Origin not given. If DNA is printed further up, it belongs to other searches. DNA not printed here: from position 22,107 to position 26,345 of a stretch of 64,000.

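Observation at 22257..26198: PEP-utilising phosphotransferase with one ATP-grasp head and two complete substrate-domain + phosphohistidine swivel modules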

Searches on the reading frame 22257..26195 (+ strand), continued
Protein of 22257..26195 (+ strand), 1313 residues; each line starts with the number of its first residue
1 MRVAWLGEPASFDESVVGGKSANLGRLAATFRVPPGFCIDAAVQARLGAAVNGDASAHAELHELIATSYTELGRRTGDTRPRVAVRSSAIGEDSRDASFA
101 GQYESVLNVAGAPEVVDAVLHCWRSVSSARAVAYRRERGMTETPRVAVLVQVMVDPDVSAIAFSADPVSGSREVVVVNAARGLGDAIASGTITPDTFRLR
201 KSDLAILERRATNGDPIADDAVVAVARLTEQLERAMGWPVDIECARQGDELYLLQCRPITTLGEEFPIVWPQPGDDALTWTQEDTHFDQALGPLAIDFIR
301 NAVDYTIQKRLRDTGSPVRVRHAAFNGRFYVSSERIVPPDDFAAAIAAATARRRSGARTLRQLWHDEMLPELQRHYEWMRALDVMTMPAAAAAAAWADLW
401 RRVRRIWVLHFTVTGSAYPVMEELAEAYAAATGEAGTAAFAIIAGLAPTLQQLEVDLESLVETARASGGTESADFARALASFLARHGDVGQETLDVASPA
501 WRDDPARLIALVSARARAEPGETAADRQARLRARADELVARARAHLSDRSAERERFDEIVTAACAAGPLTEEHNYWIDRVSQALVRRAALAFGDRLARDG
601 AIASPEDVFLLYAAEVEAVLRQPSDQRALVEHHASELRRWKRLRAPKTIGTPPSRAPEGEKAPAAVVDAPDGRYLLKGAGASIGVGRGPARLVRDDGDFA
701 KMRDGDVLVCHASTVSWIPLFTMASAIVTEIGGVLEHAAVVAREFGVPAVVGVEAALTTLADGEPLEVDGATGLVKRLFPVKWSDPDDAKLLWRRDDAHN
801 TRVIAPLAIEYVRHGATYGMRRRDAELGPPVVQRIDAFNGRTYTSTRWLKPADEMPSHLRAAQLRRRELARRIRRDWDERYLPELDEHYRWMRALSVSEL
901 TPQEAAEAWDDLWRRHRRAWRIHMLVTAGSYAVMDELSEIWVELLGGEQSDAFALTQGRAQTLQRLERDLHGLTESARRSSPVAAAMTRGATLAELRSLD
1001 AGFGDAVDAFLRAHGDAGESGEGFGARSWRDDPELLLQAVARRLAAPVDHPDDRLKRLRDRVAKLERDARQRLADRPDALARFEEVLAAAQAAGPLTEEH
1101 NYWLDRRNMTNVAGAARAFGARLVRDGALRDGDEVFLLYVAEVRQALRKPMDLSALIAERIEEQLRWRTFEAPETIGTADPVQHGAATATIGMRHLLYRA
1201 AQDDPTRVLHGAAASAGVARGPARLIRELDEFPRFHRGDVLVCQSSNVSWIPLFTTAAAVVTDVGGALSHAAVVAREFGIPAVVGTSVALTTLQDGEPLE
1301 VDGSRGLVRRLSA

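Call 32: find_related_loci(query=window:22257-26195:+, collection=genome_contigs, flank=6000)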
Query window:22257-26195:+ (1313 aa) in genome_contigs; peptide patterns used: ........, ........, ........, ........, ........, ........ (x = any residue, [..] = any of these).
92 stretches matched a pattern; 50 encode a relative of the query (tblastn E <= 1e-3); 48 distinct loci.
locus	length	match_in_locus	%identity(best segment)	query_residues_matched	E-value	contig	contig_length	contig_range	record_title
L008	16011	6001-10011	61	1-1313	0e+0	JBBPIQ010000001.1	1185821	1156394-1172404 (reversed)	MAG: Chloroflexota bacterium isolate BPF3-00-01_bin_2 NODE_1_length_1185821_cov_39.092452, whole genome shotgun sequence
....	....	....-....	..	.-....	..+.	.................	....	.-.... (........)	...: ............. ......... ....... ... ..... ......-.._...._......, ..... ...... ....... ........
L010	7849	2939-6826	60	1-1313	0e+0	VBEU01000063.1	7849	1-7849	MAG: Chloroflexi bacterium isolate CF_34 14_1009_02_40cm_scaffold_11152, whole genome shotgun sequence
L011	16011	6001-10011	59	1-1313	0e+0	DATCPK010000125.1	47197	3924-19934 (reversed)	MAG TPA_asm: Candidatus Limnocylindria bacterium isolate SMAG_U7225 k141_93688, whole genome shotgun sequence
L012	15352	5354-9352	60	1-1313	0e+0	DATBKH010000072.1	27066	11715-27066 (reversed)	MAG TPA_asm: Candidatus Limnocylindria bacterium isolate SMAG_U3941 k141_2172598, whole genome shotgun sequence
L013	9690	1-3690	60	107-1313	0e+0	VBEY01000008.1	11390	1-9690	MAG: Chloroflexi bacterium isolate CF_38 14_1009_12_30cm_scaffold_3607, whole genome shotgun sequence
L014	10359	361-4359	61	1-1313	0e+0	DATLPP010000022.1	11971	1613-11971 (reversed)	MAG TPA_asm: Candidatus Udaeobacter sp. isolate SMAG_U13855 k141_786599, whole genome shotgun sequence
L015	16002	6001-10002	61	1-1313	0e+0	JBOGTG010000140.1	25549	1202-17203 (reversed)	MAG: Candidatus Limnocylindria bacterium isolate SC-S_metawrap_bin.40 k127_302146, whole genome shotgun sequence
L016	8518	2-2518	60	266-1313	0e+0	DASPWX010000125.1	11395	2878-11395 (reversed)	MAG TPA_asm: Candidatus Bathyarchaeia archaeon isolate SMAG_U11552 k141_633990, whole genome shotgun sequence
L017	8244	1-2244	65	266-1313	0e+0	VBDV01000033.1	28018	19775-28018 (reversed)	MAG: Chloroflexi bacterium isolate CF_9 14_0927_09_40cm_scaffold_1014, whole genome shotgun sequence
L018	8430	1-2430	61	266-1313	0e+0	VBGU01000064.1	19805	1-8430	MAG: Chloroflexi bacterium isolate CF_86 14_1009_16_30cm_scaffold_16303, whole genome shotgun sequence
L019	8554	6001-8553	56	1-1311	0e+0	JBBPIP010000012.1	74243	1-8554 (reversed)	MAG: Chloroflexota bacterium isolate BPF1-44-46_bin_3 NODE_54_length_74243_cov_21.274910, whole genome shotgun sequence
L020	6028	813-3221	57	1-1313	0e+0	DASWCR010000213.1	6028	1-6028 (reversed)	MAG TPA_asm: Candidatus Limnocylindria bacterium isolate SMAG_U2714 k141_1073517, whole genome shotgun sequence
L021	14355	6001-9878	59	1-1313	0e+0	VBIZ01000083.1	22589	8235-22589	MAG: Chloroflexi bacterium isolate CF_143 14_0927_12_20cm_scaffold_2252, whole genome shotgun sequence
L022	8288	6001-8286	56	1-1272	0e+0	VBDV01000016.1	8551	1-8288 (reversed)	MAG: Chloroflexi bacterium isolate CF_9 14_0927_09_40cm_scaffold_6159, whole genome shotgun sequence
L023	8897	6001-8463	49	5-1313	0e+0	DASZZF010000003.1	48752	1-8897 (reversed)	MAG TPA_asm: Candidatus Limnocylindria bacterium isolate SMAG_U6229 k141_199664, whole genome shotgun sequence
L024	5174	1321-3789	47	5-1313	0e+0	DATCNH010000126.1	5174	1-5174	MAG TPA_asm: Candidatus Limnocylindria bacterium isolate SMAG_U7170 k141_427951, whole genome shotgun sequence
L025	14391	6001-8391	47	1-1311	0e+0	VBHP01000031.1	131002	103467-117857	MAG: Chloroflexi bacterium isolate CF_107 14_1009_16_30cm_scaffold_491_e:362.2, whole genome shotgun sequence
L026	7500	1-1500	67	298-1313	0e+0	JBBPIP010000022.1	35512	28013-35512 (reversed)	MAG: Chloroflexota bacterium isolate BPF1-44-46_bin_3 NODE_121_length_35512_cov_22.275968, whole genome shotgun sequence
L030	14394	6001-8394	47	1-1313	0e+0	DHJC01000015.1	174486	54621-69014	MAG TPA_asm: Chloroflexi bacterium UBA4730 UBA4730_contig_101, whole genome shotgun sequence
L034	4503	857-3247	47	1-1313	0e+0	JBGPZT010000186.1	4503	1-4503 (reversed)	MAG: Candidatus Limnocylindria bacterium isolate OBJ1_062018_070_19 k141_438079_length_4503_cov_13.8881, whole genome sh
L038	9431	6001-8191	60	1-1313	0e+0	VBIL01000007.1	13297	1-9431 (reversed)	MAG: Chloroflexi bacterium isolate CF_129 14_1009_12_30cm_scaffold_3343, whole genome shotgun sequence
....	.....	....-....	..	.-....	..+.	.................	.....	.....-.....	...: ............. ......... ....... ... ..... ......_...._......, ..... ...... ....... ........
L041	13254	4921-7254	45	8-1313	2e-170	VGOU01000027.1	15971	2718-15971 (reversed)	MAG: Chloroflexi bacterium isolate M_DeepCast_50m_m2_054 M_DeepCast_50m_m2_054_Ga0194121_10006280, whole genome shotgun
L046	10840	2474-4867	46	1-1313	0e+0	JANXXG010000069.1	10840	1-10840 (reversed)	MAG: Chloroflexi bacterium isolate GL140_2_metabat_395 GL140_2_k141_2359868, whole genome shotgun sequence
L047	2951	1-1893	43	168-1313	3e-131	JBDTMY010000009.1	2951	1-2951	MAG: Chloroflexota bacterium isolate cluster3_bin.137 NODE_226522_length_2951_cov_4.293508, whole genome shotgun sequenc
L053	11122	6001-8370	50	1-1313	3e-52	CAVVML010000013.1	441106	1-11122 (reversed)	MAG: uncultured Acidobacteriota bacterium isolate MFD09267.bin.2.131 genome assembly, contig: contig_17925, whole genome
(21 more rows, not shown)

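Call 54: find_encoding_contigs(protein=P0002, flank=8000, max_places=2)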
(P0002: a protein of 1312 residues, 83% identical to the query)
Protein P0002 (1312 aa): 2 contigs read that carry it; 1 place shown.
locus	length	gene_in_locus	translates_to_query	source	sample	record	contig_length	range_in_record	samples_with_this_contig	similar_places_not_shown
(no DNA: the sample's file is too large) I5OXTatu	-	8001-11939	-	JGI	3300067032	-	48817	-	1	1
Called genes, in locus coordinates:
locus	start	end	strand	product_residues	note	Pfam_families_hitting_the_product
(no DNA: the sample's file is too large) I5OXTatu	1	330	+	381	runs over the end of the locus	PF08442:ATP-grasp_2, PF13549:ATP-grasp_5, PF24948:Citrate_synth_N, PF00549:Ligase_CoA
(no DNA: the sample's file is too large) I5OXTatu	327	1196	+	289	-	PF02629:CoA_binding, PF13607:Succ_CoA_lig, PF00549:Ligase_CoA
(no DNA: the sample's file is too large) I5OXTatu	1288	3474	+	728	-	PF13517:FG-GAP_3 (faint), PF01839:FG-GAP (faint), PF11258:DUF3048, PF17479:DUF3048_C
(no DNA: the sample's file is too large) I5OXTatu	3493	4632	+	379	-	PF00999:Na_H_Exchanger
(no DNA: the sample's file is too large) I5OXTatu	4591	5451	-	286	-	PF01902:Diphthami_syn_2_N, PF28410:Diphthami_syn_2_C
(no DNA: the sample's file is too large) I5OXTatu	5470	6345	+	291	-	PF01497:Peripla_BP_2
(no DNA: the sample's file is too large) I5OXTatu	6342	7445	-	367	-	PF13493:DUF4118, PF00512:HisKA, PF02518:HATPase_c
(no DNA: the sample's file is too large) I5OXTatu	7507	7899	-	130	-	PF08570:DUF1761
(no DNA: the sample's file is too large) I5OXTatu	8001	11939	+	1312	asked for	PF01326:PPDK_N, PF27448:Rph_4th, PF00391:PEP-utilizers, PF27448:Rph_4th, PF00391:PEP-utilizers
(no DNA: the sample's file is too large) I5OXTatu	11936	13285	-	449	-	PF07690:MFS_1, PF00083:Sugar_tr (faint), PF07690:MFS_1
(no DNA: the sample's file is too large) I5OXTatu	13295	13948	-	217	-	PF04140:ICMT, PF04191:PEMT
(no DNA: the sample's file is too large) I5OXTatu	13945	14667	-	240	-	PF01904:DUF72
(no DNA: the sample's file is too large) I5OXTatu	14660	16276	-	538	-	PF02690:Na_Pi_cotrans, PF01895:PhoU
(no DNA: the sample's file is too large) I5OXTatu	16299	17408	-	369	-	PF19077:Big_13 (faint), PF17936:Big_6 (faint), PF09136:Glucodextran_B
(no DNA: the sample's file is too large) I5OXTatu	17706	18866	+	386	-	PF00285:Citrate_synt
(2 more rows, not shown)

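Call 67: search_protein_families(library=pfam, proteins=[L030:4592-5668:-, L030:5669-5953:-, L030:9764-11215:-, L030:11330-13819:-, L030:3584-4435:-, L025:5255-5638:-, L025:4021-5298:-, L025:10144-10782:+, L025:3669-4016:-], max_evalue=0.001)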
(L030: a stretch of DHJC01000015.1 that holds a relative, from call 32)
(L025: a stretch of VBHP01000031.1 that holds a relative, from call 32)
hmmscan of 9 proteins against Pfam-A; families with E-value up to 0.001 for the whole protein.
L030:4592-5668:- (358 aa): 4 families
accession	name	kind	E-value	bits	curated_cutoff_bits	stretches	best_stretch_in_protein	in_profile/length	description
PF15902.12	Sortilin-Vps10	-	2.6e-11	43.4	33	1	280-346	2-63/446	Sortilin, neurotensin receptor 3,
PF02012.26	BNR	-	2.9e-10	39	27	0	119-128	2-11/12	BNR/Asp-box repeat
PF15899.11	BNR_6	-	2.5e-06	27.4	27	0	117-128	1-12/14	BNR-Asp box repeat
PF14870.12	PSII_BNR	-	2.2e-05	24.3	27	0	106-188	73-142/303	Photosynthesis system II assembly factor YCF48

L030:5669-5953:- (94 aa): 1 family
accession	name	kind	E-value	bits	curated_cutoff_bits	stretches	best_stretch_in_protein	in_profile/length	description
PF02597.26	ThiS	-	8.6e-10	39.5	22.5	1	8-92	3-76/76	ThiS family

L030:9764-11215:- (483 aa): 2 families
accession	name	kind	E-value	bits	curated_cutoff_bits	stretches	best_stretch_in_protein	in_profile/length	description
PF05977.19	MFS_3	-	1.9e-56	192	27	1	56-456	1-388/524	Transmembrane secretion effector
PF07690.21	MFS_1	-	4.5e-34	118.3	33.4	2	79-424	3-343/347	Major Facilitator Superfamily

L030:11330-13819:- (829 aa): 3 families
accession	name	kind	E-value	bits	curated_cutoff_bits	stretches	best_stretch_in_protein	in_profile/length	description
PF00664.28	ABC_membrane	-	4.8e-56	190.9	28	1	240-532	8-273/274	ABC transporter transmembrane region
PF00005.33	ABC_tran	-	1.6e-28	100.5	25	1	596-744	2-137/137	ABC transporter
PF02463.25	SMC_N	-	0.0006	19.7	40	0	715-786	136-211/220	RecF/RecN/SMC N terminal domain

L030:3584-4435:- (283 aa): 1 family
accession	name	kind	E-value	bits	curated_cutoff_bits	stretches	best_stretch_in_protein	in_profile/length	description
PF00154.27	RecA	-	7.5e-10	39.1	27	1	56-201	2-149/262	recA bacterial DNA recombination protein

L025:5255-5638:- (127 aa): 1 family
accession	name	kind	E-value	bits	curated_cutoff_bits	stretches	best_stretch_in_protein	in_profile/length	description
PF03795.20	YCII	-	1.1e-09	39.1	24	1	10-107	2-77/95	YCII-related domain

L025:4021-5298:- (425 aa): 3 families
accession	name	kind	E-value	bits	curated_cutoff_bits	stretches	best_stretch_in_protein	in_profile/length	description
PF20239.3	DUF6596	-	3.8e-34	117.5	27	1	198-298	1-101/102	Family of unknown function (DUF6596)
PF04542.20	Sigma70_r2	-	1.5e-12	47.6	24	1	33-98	3-70/71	Sigma-70 region 2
PF08281.18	Sigma70_r4_2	-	3.1e-08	33.6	25.7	1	130-180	4-54/54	Sigma-70, region 4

L025:10144-10782:+ (212 aa): 1 family
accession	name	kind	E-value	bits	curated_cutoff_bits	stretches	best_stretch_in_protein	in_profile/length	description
PF13298.12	LigD_N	-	3.4e-45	153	31.1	1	48-154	1-106/107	DNA Ligase D 3'-phosphoesterase domain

L025:3669-4016:- (115 aa): 1 family
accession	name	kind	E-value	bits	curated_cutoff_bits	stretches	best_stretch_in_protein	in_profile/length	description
PF04993.18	TfoX_N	-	1.4e-16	60.8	30.1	1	25-105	10-89/91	TfoX N-terminal domain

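Call 76: list_cluster_members(proteins=[P0001, P0016])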
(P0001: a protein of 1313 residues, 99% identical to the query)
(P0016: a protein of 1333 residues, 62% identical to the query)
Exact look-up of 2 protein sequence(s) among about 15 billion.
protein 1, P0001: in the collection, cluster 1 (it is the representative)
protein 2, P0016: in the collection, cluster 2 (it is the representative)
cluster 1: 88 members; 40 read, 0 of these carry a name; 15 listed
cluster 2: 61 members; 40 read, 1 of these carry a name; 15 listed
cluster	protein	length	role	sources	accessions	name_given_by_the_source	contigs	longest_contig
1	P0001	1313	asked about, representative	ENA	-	-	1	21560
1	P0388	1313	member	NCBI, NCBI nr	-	-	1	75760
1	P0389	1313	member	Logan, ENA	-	-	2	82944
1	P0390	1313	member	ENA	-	-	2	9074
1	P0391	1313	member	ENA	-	-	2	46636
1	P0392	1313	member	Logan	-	-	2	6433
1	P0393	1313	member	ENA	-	-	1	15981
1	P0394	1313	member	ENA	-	-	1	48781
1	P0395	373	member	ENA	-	-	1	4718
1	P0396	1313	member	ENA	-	-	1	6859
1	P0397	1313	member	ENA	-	-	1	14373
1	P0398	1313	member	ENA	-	-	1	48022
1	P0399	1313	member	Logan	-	-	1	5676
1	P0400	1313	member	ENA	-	-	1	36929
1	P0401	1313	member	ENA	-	-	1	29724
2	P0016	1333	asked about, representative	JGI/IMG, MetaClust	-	\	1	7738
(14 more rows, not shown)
